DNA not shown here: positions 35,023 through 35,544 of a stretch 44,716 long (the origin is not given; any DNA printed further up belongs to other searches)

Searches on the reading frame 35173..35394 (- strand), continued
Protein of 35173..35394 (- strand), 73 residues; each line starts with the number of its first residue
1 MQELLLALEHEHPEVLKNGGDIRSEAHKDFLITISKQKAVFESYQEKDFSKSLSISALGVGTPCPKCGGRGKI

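Call 32: find_encoding_contigs(protein=P0012, flank=10000, max_places=3)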
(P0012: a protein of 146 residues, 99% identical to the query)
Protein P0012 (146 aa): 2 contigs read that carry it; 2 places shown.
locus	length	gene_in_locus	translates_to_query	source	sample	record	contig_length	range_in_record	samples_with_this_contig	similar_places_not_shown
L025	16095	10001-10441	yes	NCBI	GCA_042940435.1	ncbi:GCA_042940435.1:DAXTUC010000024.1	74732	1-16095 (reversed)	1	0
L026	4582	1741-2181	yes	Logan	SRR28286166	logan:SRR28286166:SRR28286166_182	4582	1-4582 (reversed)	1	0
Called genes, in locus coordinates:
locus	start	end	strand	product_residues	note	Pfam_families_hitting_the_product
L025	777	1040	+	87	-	-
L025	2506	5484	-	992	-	PF13700:DUF4158, PF01526:DDE_Tnp_Tn3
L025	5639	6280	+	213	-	PF00239:Resolvase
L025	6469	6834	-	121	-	-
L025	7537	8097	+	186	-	PF00239:Resolvase, PF02796:HTH_7, PF13384:HTH_23, PF13518:HTH_28 (faint), PF13551:HTH_29 (weak)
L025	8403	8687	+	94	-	PF01402:RHH_1, PF27535:RelB3_C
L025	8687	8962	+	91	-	PF05016:ParE_toxin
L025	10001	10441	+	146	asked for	-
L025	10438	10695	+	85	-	-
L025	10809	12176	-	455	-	PF00211:Guanylate_cyc (weak), PF18134:AGS_C (weak)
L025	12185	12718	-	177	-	PF18967:PycTM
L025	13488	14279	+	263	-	-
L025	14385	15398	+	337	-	PF02661:Fic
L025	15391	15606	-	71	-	-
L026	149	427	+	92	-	PF01402:RHH_1, PF27535:RelB3_C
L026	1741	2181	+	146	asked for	-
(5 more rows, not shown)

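Call 46: search_solved_structures(query=A2, max_evalue=10, show_alignments=2)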
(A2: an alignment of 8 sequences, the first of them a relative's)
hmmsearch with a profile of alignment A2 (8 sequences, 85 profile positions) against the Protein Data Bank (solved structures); distinct sequences matched with E-value up to 10: 4.
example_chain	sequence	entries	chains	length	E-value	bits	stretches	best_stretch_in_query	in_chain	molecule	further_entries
3lcz_A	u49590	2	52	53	0.14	15.9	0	74-84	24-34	Inhibitor of TRAP, regulated by T-BOX (Trp) sequence RtpA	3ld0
2bx9_A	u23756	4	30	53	0.43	14.4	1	73-84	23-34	TRYPTOPHAN RNA-BINDING ATTENUATOR PROTEIN-INHIBITORY PROTEIN | Anti-TRAP regulator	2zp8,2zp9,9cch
8znj_B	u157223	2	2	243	1.1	13.2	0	10-60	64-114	SiAgo-associated protein1, SiAga1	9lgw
3od1_A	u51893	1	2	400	1.4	12.8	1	15-63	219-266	ATP phosphoribosyltransferase regulatory subunit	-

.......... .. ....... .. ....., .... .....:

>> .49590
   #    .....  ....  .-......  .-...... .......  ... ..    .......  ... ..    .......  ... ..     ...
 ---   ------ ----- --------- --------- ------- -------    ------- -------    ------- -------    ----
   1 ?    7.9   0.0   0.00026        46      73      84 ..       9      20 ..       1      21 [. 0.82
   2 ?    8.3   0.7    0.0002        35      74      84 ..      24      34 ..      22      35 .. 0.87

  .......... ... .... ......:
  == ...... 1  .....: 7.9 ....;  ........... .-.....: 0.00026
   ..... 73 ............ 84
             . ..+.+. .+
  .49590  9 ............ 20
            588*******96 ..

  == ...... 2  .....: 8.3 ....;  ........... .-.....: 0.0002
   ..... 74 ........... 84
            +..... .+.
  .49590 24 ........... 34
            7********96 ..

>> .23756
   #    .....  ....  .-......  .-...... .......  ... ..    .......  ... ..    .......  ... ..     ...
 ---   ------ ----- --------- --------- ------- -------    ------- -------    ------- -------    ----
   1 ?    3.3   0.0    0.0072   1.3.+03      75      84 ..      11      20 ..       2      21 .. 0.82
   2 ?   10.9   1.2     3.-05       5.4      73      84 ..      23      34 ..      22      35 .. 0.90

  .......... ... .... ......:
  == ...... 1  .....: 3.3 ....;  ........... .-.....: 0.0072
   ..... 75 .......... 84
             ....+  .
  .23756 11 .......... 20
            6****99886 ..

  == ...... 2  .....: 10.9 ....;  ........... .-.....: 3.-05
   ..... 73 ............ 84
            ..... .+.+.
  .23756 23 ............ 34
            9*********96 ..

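Call 47: search_protein_families(library=phrogs, proteins=[L020:10438-10692:+, L020:10001-10438:+, L003:8386-8853:+, L003:8850-9227:+], max_evalue=1)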
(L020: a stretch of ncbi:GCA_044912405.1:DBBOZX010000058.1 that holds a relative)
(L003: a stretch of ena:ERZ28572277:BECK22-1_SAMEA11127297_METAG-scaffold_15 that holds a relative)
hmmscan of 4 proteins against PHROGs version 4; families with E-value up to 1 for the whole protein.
L020:10438-10692:+ (85 aa): 1 family
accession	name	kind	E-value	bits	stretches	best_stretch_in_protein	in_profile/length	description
phrog_37414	-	unknown function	0.26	12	1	26-84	39-94/204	-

L020:10001-10438:+ (146 aa): 4 families
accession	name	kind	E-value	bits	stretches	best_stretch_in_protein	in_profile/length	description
phrog_21627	-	unknown function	0.1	14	1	93-135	5-43/84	-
phrog_2284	-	unknown function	0.11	13.5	1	66-106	94-134/169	-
phrog_30330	-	unknown function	0.12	12.9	1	8-89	13-86/198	-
phrog_21724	-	unknown function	0.14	13.2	0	9-37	63-91/115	-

L003:8386-8853:+ (155 aa): 6 families
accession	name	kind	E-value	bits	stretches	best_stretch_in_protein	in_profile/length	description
phrog_6664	-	unknown function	0.00082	20.8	1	5-77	6-79/97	-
phrog_736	-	unknown function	0.0098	17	0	10-66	16-66/112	-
phrog_33815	-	unknown function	0.017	16.1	1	9-45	42-77/83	-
phrog_24955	-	unknown function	0.1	13.3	1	13-74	28-86/134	-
phrog_2658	-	other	0.12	13.6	1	5-60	7-65/126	hol-like chemotaxis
phrog_1955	-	unknown function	0.17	13.1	1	11-71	16-65/106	-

L003:8850-9227:+ (125 aa): 1 family
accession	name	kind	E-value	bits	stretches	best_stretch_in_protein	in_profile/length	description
phrog_37087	-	unknown function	0.038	15.2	1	10-60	67-113/113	-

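Call 48: predict_structure(alignment_id=A2)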
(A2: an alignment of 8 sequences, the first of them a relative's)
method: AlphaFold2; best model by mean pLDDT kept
length: 85 residues; sequences in the alignment: 8
mean_pLDDT: 60.0   pTM: 0.39
mean pLDDT of the five models: 60.0, 57.6, 54.0, 53.7, 52.5
residues with pLDDT >= 90: 0; 70-90: 20; 50-70: 43; < 50: 22
segments of 3 or more residues with pLDDT < 50: 58-73, 82-85
pLDDT, mean of each block of 10 residues (from residue 1): 62 76 69 65 64 55 43 52 47
secondary structure, 60 per line:
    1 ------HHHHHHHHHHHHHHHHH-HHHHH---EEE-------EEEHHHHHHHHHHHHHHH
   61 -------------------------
elements in order: H7-23 H25-29 E33-35 E43-45 H46-60

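Call 49: predict_structure(alignment_id=A3)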
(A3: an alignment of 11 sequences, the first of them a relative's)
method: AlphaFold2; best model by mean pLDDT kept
length: 146 residues; sequences in the alignment: 11
mean_pLDDT: 78.8   pTM: 0.66
mean pLDDT of the five models: 78.8, 77.8, 77.2, 76.6, 73.7
residues with pLDDT >= 90: 45; 70-90: 55; 50-70: 41; < 50: 5
segments of 3 or more residues with pLDDT < 50: none
pLDDT, mean of each block of 10 residues (from residue 1): 52 59 64 61 74 84 90 89 85 88 93 92 91 92 61
secondary structure, 60 per line:
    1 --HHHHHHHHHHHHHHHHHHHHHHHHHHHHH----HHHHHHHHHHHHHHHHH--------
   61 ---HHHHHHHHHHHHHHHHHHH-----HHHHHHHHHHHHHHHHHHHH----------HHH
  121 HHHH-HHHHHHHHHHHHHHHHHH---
elements in order: H3-31 H36-52 H64-82 H88-107 H118-124 H126-143

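Call 52: fold_search(model_id=the predicted structure, library=pdb)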
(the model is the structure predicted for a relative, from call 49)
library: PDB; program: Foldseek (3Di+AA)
matches with E <= 10: 92; with E <= 0.001: 0
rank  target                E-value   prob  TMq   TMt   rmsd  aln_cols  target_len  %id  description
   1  3gni_A                6.9e-01  0.51  0.39  0.21   6.2       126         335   17  Structure of STRAD and MO25 (released 2009-06-16)
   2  6xr2_C                1.5e+00  0.18  0.32  0.29  13.8       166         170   12  Computationally designed right-handed alpha/alpha homotrimeric toroid with 3 repeats per subunit (released 2021-07-14)
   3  8paq_A                1.9e+00  0.23  0.36  0.35   6.8       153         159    8  Structure of the small subunit of the laccase-like Nlac protein from Pleurotus eryngii (released 2024-02-07)
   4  6ucc_A                2.2e+00  0.20  0.29  0.25   5.6        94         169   16  Structure of human PACRG-MEIG1 complex (limited proteolysis) (released 2019-10-23)
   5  8ffv_D                2.2e+00  0.08  0.24  0.13  11.4       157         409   11  Cryo-EM structure of the GR-Hsp90-FKBP52 complex (released 2023-11-01)
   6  1kt0                  2.2e+00  0.07  0.24  0.14  12.3       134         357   12  Structure of the Large FKBP-like Protein, FKBP51, Involved in Steroid Receptor Complexes (released 2003-02-04)
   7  8bfh                  2.4e+00  0.54  0.42  0.36   4.7       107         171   10  CNOT11 (released 2022-12-28)
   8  5njx_A                2.7e+00  0.07  0.24  0.13  12.8       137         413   11  Human FKBP51 protein in complex with C-terminal peptide of Human HSP 90-alpha (released 2017-11-08)
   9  8e0n_E                2.8e+00  0.13  0.29  0.26  14.4       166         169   13  Homotrimeric variant of tcTRP9, BGL18 (released 2023-04-12)
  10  9qd3_D                2.8e+00  0.10  0.25  0.16  11.7       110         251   10  Gluthathion-S-Transferase StyI of Gordonia rubripertincta CWB2 (released 2026-01-14)
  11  5l0y_G                2.8e+00  0.08  0.25  0.25  11.6       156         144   13  Crystal Structure of a Sec72-ssa1 c-terminal peptide fusion protein (released 2017-03-22)
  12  1kt1                  2.8e+00  0.05  0.20  0.11  12.4       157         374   11  Structure of the Large FKBP-like Protein, FKBP51, Involved in Steroid Receptor Complexes (released 2003-02-04)
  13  4fzd_A                3.1e+00  0.16  0.38  0.21   6.2       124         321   15  Crystal structure of MST4-MO25 complex with WSF motif (released 2013-03-06)
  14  8e0n_A                3.1e+00  0.11  0.29  0.26  15.4       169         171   13  Homotrimeric variant of tcTRP9, BGL18 (released 2023-04-12)
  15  1qz2_A                3.1e+00  0.06  0.25  0.17  11.6       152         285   13  Crystal Structure of FKBP52 C-terminal Domain complex with the C-terminal peptide MEEVD of Hsp90 (released 2004-06-22)
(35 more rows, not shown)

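Call 60: search_protein_families(library=pfam, alignment_id=A3, max_evalue=0.01)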
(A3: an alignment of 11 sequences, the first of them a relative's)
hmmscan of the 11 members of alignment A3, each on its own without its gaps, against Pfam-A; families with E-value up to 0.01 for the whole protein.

A. member 1, P0011 (146 aa): 1 family
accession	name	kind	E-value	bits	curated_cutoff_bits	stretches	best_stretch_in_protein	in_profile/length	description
PF15956.11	DUF4760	-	9.7e-05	23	25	1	47-108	51-116/141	Domain of unknown function (DUF4760)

B. families by the number of members that match (of 11 scanned): 1 family
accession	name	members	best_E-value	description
PF15956.11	DUF4760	11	2.7e-05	Domain of unknown function (DUF4760)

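Call 64: fold_search(model_id=the predicted structure, library=pdb)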
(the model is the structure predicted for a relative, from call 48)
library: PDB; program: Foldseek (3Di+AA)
matches with E <= 10: 27; with E <= 0.001: 0
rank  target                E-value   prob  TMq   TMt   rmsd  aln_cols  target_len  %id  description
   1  3r4i_E                2.0e+00  0.20  0.34  0.12   4.1        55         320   14  Crystal structure of a Citrate lyase (Bxe_B2899) from BURKHOLDERIA XENOVORANS LB400 at 2.24 A resolution (released 2011-04-06)
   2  3r4i_D                2.1e+00  0.18  0.34  0.12   4.1        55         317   14  Crystal structure of a Citrate lyase (Bxe_B2899) from BURKHOLDERIA XENOVORANS LB400 at 2.24 A resolution (released 2011-04-06)
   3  3r4i_B                2.1e+00  0.18  0.34  0.12   4.1        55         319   14  Crystal structure of a Citrate lyase (Bxe_B2899) from BURKHOLDERIA XENOVORANS LB400 at 2.24 A resolution (released 2011-04-06)
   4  3r4i_A                2.1e+00  0.18  0.34  0.12   4.1        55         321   14  Crystal structure of a Citrate lyase (Bxe_B2899) from BURKHOLDERIA XENOVORANS LB400 at 2.24 A resolution (released 2011-04-06)
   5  3r4i_C                2.3e+00  0.18  0.34  0.12   4.1        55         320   14  Crystal structure of a Citrate lyase (Bxe_B2899) from BURKHOLDERIA XENOVORANS LB400 at 2.24 A resolution (released 2011-04-06)
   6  9nhc_E                3.2e+00  0.04  0.19  0.12  11.7        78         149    9  Cryo-EM structure of SIWI-piRNA-target(49-nt)-GTSF1-Maelstrom complex (released 2025-09-17)
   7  5cy4_D                3.6e+00  0.09  0.23  0.11   9.6        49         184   10  Crystal structure of an oligoribonuclease from Acinetobacter baumannii (released 2015-08-19)
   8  9aw6_R                4.4e+00  0.14  0.42  0.18   5.3        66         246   17  Yeast 20S proteasome soaked with MA9 fraction EF2 (released 2025-03-19)
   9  7dvs_B                5.4e+00  0.04  0.25  0.17  10.8        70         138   27  Crystal structure of Apo (heme-free) PefR (released 2021-09-29)
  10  6m0q_B                6.2e+00  0.10  0.35  0.44   4.1        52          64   13  Hydroxylamine oxidoreductase from Nitrosomonas europaea (released 2021-03-10)
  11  7dvr                  6.2e+00  0.03  0.23  0.15  11.2        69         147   28  Crystal structure of heme sensor protein PefR from Streptococcus agalactiae in complex with heme (released 2021-09-29)
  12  5cy4_F                6.7e+00  0.06  0.23  0.12   9.6        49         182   10  Crystal structure of an oligoribonuclease from Acinetobacter baumannii (released 2015-08-19)
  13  3ocf_B                6.7e+00  0.04  0.24  0.08   7.3        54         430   18  Crystal structure of fumarate lyase:delta crystallin from Brucella melitensis in native form (released 2010-08-18)
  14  5b6b_K                6.7e+00  0.02  0.22  0.12  17.5        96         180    8  Complex of LATS1 and phosphomimetic MOB1b (released 2016-07-06)
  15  9c39_C                6.7e+00  0.02  0.23  0.18   8.4        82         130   17  Bacteriophage Sf14 neck C6 reconstruction (released 2025-02-05)
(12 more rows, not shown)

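Call 69: find_related_loci(query=A2, collection=viral_contigs, flank=6000)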
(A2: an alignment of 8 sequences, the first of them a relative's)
Query A2 (85 aa) in viral_contigs; peptide patterns used: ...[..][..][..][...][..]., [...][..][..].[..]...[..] (x = any residue, [..] = any of these).
110 stretches matched a pattern, but none encodes a relative of the query by tblastn (E <= 1e-3).

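Call 70: find_related_loci(query=A3, collection=genome_contigs, flank=8000)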
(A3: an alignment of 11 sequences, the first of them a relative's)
Query A3 (146 aa) in genome_contigs; peptide patterns used: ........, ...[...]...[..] (x = any residue, [..] = any of these).
40 stretches matched a pattern, but none encodes a relative of the query by tblastn (E <= 1e-3).

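Call 75: find_encoding_contigs(protein=window:35176-35394:-, flank=6000, max_places=6)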
Protein seq(73 aa) (73 aa): 2 contigs read that carry it; 2 places shown.
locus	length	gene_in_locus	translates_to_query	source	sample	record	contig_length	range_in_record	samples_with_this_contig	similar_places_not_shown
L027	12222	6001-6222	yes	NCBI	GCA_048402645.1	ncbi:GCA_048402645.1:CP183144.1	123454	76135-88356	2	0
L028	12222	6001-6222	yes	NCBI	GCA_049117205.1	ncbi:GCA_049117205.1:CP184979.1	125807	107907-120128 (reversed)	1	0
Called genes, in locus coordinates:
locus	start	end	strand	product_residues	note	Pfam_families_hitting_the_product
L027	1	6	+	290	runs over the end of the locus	PF02387:IncFII_repA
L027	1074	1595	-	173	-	-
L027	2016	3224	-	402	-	PF14319:Zn_Tnp_IS91, PF04986:Y2_Tnp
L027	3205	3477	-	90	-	-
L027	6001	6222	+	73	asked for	-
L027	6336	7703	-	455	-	PF00211:Guanylate_cyc (faint), PF18134:AGS_C (weak)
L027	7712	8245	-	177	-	PF18967:PycTM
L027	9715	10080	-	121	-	-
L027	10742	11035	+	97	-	PF03333:PapB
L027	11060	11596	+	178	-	PF27684:K88_fimbrial_pA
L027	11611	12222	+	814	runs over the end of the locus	PF13954:PapC_N, PF00577:Usher, PF13953:PapC_C (faint)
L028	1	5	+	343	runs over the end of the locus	PF02387:IncFII_repA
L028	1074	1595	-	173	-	-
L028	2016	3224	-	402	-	PF14319:Zn_Tnp_IS91, PF04986:Y2_Tnp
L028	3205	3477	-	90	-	-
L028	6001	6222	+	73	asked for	-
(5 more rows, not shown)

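Call 76: find_encoding_contigs(protein=P0009, flank=6000, max_places=4)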
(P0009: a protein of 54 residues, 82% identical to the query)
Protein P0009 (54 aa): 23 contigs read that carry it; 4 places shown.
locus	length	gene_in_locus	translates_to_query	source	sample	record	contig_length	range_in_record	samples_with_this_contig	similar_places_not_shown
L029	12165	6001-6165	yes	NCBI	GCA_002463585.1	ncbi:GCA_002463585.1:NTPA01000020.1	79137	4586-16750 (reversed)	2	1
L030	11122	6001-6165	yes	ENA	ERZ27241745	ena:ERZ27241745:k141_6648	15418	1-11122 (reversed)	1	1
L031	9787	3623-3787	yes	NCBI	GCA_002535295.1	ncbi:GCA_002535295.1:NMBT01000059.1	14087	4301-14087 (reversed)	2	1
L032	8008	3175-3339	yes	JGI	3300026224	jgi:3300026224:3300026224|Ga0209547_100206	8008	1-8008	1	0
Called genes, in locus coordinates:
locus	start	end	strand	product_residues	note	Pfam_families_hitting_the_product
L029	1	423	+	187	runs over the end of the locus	PF12602:FinO_N, PF04352:ProQ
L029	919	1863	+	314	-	-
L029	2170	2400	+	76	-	-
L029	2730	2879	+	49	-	PF01848:HOK_GEF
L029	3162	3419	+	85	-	PF10723:RepB-RCR_reg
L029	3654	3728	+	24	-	PF08048:RepA1_leader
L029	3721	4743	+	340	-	PF02387:IncFII_repA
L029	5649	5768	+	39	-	-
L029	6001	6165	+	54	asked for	-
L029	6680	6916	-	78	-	PF13700:DUF4158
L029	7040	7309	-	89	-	PF13700:DUF4158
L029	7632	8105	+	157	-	PF00239:Resolvase (faint), PF13384:HTH_23 (faint)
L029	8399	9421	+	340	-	-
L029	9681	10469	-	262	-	PF26363:Phospholipase-like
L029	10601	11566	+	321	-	PF00665:rve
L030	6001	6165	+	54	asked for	-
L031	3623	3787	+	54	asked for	-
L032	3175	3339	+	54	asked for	-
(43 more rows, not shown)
